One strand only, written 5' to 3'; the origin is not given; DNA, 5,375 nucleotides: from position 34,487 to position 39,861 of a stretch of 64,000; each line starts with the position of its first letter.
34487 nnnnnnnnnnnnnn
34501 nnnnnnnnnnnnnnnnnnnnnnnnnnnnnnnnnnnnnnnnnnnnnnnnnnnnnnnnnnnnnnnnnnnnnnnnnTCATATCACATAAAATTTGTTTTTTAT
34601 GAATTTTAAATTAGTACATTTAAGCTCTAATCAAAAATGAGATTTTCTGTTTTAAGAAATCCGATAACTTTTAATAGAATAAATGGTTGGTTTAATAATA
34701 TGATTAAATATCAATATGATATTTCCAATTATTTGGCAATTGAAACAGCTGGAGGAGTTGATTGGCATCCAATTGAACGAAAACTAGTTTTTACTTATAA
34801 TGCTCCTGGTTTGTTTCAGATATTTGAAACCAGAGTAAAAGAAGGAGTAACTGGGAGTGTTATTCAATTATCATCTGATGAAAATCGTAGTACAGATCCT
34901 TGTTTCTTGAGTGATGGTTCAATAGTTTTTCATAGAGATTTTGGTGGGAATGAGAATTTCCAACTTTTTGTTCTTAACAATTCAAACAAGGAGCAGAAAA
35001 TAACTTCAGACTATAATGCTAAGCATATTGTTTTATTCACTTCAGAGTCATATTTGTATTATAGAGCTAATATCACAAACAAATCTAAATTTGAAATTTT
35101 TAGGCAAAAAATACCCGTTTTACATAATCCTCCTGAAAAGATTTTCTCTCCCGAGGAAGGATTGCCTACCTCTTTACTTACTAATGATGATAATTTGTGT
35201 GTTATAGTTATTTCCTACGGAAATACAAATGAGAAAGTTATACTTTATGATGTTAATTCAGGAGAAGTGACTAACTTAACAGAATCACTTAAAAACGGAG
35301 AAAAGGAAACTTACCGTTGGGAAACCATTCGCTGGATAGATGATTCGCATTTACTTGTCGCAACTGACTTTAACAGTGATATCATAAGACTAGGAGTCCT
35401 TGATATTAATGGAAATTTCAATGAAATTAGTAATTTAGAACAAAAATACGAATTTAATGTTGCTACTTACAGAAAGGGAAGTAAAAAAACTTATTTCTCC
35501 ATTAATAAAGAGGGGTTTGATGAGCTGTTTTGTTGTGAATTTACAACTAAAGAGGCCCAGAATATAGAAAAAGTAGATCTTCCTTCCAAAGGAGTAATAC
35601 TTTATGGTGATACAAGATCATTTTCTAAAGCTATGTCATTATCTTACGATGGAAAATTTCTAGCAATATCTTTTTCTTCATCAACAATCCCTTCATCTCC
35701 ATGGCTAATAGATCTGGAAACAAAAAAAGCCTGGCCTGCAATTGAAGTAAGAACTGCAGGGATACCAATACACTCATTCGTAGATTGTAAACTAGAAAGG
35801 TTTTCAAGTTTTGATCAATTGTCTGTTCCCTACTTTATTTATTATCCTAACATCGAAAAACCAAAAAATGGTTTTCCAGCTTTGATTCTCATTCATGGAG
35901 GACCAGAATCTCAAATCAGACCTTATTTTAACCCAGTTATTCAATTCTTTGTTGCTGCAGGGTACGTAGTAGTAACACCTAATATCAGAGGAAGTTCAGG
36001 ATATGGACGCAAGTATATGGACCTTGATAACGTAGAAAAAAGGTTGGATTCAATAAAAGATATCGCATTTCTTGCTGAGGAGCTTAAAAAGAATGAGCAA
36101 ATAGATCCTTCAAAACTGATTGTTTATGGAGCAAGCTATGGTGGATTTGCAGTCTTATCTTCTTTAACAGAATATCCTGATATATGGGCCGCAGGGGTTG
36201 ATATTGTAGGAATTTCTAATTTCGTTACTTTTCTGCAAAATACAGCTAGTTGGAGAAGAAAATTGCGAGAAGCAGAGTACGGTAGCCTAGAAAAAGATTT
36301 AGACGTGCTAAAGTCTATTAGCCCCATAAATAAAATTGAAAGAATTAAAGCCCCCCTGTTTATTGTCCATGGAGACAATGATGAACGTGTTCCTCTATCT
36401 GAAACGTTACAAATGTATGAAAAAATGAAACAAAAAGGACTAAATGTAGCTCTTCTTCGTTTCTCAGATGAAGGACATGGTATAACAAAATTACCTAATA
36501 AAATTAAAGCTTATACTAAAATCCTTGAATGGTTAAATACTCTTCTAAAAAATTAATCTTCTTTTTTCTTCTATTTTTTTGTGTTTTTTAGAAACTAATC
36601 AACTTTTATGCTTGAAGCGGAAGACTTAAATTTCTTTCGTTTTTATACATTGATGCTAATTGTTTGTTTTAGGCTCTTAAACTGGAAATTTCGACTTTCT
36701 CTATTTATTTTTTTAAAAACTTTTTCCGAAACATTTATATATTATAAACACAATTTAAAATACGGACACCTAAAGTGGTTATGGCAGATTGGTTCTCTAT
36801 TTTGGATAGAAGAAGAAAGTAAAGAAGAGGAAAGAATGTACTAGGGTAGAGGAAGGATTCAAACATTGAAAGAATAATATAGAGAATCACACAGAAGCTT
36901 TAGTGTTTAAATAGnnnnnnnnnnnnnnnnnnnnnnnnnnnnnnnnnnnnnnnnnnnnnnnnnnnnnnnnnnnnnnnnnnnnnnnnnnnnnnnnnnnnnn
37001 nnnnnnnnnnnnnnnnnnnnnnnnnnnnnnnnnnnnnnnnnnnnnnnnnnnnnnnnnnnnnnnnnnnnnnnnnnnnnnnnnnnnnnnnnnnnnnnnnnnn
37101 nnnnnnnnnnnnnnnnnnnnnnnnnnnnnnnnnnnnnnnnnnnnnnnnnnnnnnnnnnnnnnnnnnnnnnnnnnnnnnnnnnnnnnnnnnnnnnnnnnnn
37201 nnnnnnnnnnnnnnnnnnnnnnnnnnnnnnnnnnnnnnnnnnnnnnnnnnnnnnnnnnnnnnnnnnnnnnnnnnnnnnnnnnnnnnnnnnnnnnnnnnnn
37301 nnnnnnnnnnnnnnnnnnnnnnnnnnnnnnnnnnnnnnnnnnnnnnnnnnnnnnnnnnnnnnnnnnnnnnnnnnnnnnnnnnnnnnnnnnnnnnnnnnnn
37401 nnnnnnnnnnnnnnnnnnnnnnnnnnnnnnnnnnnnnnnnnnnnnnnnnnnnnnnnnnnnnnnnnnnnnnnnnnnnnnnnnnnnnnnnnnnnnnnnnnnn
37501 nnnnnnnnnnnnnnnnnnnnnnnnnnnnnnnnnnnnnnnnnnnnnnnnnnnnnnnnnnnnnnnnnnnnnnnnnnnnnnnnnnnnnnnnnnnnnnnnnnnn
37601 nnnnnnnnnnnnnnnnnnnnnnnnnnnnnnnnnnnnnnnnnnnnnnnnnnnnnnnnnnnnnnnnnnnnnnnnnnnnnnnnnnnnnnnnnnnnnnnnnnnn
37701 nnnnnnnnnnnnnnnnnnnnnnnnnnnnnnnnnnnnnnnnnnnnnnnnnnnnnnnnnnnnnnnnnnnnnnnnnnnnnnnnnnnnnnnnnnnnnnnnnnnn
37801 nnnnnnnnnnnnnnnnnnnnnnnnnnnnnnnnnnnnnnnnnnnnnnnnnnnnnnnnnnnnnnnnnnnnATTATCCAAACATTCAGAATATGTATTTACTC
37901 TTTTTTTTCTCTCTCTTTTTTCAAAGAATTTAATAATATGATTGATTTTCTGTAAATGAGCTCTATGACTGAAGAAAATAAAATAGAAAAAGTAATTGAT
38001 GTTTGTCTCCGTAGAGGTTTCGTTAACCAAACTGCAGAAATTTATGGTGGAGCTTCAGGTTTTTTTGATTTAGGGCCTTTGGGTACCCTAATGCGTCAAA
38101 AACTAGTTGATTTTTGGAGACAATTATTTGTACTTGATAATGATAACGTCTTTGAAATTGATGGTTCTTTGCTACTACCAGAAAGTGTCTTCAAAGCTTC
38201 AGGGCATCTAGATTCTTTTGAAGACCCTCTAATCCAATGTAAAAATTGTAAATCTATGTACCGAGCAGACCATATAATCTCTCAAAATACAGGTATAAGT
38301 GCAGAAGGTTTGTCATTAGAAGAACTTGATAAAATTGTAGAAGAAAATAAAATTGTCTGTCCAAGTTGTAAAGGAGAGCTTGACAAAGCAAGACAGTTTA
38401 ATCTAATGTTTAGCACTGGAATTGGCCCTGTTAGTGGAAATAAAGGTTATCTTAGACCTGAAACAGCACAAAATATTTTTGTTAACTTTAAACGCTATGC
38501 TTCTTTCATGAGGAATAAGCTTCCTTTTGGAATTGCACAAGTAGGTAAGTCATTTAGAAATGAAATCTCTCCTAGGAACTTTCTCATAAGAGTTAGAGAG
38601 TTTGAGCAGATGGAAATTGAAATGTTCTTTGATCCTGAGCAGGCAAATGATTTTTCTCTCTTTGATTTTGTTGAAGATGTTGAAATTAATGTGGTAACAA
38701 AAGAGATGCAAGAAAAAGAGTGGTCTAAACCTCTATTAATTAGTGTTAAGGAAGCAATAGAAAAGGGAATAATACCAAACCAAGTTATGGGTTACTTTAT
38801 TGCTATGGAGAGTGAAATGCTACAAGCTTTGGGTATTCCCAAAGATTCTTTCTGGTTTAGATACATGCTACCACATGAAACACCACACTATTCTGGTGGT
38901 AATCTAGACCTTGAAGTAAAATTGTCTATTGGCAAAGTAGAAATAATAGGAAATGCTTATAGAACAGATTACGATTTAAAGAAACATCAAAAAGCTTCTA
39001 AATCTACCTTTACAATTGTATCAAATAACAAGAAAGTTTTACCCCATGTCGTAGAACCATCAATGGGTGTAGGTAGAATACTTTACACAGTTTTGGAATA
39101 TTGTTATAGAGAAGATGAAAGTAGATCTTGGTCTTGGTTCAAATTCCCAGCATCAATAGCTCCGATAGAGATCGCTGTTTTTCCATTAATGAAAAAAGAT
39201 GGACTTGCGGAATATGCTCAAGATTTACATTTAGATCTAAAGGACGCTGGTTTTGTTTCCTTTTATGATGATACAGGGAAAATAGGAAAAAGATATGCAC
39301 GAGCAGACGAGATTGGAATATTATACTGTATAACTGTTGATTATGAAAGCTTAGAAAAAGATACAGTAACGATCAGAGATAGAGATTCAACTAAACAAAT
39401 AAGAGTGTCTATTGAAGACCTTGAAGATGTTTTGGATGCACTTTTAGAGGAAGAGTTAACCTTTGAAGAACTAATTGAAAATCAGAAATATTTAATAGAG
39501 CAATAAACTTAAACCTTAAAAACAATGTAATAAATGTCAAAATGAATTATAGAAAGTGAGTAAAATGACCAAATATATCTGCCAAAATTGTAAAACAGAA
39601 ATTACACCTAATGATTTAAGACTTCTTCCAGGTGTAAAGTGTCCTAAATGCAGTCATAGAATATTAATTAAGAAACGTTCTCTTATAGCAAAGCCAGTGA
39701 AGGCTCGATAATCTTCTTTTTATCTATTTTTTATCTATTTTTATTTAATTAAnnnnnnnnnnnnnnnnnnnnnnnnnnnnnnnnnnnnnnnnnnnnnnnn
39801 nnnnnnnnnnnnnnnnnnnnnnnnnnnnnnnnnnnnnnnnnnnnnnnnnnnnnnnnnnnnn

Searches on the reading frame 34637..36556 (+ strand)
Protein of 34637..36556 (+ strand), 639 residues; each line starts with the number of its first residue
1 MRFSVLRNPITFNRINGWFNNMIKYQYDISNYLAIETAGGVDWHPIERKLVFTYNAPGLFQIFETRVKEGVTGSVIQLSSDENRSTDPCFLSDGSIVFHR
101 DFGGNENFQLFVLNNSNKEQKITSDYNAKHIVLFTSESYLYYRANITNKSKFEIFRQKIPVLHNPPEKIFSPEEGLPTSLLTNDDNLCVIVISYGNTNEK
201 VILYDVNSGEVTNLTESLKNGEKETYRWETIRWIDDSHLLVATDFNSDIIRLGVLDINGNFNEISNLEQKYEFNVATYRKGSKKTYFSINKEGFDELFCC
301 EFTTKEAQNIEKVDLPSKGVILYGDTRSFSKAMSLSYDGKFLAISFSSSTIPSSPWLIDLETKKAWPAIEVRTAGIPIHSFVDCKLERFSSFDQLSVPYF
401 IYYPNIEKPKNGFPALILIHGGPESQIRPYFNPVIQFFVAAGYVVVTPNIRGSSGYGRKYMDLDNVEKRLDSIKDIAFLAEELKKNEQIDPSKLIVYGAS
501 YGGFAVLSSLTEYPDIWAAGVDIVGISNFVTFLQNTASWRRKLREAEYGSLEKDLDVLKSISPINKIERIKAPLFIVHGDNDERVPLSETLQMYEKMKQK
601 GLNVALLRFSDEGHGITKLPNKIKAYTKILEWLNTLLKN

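Call 71: search_protein_families(library=pfam, proteins=[window:34637-36556:+], max_evalue=0.00001)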
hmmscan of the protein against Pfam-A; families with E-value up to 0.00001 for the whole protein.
window:34637-36556:+ (639 aa): 6 families
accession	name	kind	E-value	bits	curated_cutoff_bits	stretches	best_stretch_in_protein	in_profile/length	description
PF00326.27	Peptidase_S9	-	5e-47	160.6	22.6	1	430-638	2-211/213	Prolyl oligopeptidase family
PF20434.5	BD-FAE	-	5.1e-15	56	26.8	1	401-597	3-215/215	BD-FAE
PF12146.15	Hydrolase_4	-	1.2e-10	41.6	27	1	415-519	6-103/239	Serine aminopeptidase, S33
PF01738.24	DLH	-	1.2e-09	38.5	21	1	435-622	34-194/217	Dienelactone hydrolase family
PF02129.25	Peptidase_S15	-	1.4e-08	35.2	23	0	550-605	201-252/262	X-Pro dipeptidyl-peptidase (S15 family)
PF00561.26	Abhydrolase_1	-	1.9e-08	34.7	25.8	0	414-516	1-93/245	alpha/beta hydrolase fold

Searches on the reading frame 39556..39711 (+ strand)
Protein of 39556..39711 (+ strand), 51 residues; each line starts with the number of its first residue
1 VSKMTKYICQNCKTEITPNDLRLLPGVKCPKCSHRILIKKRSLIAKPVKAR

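Call 44: search_protein_families(library=pfam, proteins=[window:39556-39711:+], max_evalue=0.001)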
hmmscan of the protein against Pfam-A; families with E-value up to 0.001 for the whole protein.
window:39556-39711:+ (51 aa): 2 families
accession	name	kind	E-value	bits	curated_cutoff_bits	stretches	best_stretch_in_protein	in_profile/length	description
PF03604.18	Zn_ribbon_RPAB4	-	2e-05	24.6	24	1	7-41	1-32/32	DNA directed RNA polymerase, 7 kDa subunit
PF18439.7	zf_UBZ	-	0.00026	21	25.6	0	6-21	2-17/32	Ubiquitin-Binding Zinc Finger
